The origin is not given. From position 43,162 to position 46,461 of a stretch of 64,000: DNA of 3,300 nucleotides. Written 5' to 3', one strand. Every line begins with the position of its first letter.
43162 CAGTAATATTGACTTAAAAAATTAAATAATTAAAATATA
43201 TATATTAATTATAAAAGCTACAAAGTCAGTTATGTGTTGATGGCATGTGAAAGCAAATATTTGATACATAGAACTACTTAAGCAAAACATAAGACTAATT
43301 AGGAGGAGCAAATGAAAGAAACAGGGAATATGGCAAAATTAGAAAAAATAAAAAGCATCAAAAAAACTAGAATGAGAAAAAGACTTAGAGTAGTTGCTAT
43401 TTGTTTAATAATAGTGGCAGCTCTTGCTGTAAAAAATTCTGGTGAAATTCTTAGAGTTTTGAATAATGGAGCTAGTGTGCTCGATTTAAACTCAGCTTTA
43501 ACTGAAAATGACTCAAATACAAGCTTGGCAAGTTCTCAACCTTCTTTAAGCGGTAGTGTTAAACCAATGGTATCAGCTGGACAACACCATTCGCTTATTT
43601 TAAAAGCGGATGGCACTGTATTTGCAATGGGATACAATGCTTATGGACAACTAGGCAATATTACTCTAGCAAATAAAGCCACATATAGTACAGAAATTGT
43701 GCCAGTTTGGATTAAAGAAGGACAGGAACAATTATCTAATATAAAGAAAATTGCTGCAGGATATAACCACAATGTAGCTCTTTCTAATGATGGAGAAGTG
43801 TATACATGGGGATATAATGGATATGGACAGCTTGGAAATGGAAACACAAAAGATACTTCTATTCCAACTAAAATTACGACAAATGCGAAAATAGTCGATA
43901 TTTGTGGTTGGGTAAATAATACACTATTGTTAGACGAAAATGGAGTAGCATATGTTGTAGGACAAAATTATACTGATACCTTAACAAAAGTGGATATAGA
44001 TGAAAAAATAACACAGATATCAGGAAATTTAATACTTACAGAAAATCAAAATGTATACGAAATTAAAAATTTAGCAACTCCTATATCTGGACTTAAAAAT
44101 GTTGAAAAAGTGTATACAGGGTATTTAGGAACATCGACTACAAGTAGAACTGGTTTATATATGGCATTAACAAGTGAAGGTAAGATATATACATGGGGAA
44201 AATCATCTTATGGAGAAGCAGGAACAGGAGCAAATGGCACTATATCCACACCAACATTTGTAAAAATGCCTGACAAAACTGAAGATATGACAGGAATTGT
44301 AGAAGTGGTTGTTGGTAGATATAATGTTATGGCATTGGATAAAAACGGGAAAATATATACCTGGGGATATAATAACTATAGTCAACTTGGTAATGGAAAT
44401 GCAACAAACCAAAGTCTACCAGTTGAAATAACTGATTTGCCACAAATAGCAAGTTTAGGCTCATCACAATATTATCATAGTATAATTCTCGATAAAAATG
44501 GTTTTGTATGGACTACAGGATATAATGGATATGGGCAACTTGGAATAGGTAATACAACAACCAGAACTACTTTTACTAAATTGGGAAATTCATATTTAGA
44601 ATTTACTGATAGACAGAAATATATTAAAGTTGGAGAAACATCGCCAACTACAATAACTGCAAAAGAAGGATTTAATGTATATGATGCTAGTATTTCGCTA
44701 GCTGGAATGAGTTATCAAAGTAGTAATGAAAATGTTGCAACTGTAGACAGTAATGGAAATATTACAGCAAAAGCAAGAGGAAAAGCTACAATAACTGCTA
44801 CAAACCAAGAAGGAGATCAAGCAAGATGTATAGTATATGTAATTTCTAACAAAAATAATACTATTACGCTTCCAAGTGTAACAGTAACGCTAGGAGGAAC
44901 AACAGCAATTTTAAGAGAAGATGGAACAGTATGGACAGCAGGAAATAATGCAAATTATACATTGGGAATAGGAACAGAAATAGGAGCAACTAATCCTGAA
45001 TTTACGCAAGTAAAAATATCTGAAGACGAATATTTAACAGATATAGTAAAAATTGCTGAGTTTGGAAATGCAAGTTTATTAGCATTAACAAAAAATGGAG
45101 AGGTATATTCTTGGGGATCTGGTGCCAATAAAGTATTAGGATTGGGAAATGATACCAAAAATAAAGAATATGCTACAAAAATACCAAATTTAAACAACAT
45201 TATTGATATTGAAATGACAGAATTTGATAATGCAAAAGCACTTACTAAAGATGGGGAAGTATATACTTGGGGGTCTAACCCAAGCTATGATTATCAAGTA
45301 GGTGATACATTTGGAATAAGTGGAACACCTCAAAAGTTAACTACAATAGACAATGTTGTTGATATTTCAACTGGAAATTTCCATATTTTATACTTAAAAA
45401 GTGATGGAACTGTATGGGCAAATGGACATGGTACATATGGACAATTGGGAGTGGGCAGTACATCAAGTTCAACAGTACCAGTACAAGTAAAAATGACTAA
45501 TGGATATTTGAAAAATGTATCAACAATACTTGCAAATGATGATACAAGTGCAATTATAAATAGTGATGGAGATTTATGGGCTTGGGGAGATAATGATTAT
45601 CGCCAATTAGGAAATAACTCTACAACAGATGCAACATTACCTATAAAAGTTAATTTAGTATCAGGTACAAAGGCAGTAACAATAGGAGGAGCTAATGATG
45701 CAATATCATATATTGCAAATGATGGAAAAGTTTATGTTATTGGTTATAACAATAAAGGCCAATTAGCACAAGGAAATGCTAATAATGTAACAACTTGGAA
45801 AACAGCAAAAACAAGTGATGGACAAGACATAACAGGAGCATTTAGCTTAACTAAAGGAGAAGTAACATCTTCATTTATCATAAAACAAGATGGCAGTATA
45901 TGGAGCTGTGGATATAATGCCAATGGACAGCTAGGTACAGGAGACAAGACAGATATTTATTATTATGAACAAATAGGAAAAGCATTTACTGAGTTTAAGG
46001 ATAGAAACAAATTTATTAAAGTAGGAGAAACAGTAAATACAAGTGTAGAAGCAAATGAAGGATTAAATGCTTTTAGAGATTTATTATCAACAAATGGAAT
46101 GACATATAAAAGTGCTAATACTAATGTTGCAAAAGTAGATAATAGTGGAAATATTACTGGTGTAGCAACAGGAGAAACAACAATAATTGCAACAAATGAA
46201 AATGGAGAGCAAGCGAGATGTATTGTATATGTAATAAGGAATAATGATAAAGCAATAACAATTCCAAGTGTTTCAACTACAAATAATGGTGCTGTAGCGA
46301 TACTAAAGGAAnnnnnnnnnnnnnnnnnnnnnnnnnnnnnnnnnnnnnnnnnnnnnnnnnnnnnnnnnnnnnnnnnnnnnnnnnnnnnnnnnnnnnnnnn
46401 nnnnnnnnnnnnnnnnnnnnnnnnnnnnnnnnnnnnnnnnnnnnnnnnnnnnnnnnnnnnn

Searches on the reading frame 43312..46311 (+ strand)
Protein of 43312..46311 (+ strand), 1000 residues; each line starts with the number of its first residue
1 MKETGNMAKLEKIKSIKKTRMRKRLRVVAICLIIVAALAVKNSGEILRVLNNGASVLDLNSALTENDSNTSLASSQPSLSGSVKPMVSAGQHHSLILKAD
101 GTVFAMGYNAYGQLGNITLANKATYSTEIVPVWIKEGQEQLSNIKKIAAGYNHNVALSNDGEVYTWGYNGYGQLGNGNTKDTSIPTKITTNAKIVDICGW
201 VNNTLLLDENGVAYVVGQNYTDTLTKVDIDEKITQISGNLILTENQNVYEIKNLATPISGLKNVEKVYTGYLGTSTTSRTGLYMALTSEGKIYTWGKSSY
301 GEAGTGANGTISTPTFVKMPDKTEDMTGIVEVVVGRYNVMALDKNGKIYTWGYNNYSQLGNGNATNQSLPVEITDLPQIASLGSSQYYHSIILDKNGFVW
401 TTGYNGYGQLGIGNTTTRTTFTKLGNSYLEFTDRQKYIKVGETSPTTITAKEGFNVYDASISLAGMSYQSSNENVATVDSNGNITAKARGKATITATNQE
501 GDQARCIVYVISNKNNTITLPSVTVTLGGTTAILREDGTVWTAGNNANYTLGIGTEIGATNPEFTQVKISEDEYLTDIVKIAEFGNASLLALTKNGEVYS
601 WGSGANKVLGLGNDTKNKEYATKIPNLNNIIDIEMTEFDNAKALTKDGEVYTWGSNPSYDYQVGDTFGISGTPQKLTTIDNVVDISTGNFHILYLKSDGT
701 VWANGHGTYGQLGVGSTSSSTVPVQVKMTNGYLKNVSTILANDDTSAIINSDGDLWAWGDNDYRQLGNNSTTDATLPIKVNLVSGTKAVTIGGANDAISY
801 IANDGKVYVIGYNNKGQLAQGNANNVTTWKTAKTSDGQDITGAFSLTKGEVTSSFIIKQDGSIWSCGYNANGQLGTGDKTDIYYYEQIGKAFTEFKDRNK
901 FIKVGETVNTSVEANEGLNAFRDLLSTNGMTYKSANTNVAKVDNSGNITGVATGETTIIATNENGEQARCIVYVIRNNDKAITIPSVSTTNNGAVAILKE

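Call 30: search_protein_families(library=pfam, proteins=[window:43312-46311:+])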
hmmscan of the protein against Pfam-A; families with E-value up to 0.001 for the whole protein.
window:43312-46311:+ (1000 aa): 6 families
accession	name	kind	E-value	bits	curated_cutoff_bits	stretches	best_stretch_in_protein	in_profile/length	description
PF25390.1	WD40_RLD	-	4.5e-124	414.9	150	4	522-827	33-340/363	RCC1-like domain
PF00415.24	RCC1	-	1.4e-95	314.2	21.7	9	160-198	1-41/50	Regulator of chromosome condensation (RCC1) repeat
PF13540.12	RCC1_2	-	1.7e-76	250.7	22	6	144-173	1-30/30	Regulator of chromosome condensation (RCC1) repeat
PF02368.24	Big_2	-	2.2e-20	72.8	22.8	2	466-508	36-79/79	Bacterial Ig-like domain (group 2)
PF25384.1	Alsin_RLD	-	5.3e-15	56.1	100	2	290-385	242-329/405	Alsin RCC1-like domain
PF21461.3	HL_N-beta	-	1.4e-05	25.2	27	0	467-503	15-49/57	Hyaluronate lyase, N-terminal beta-sheet domain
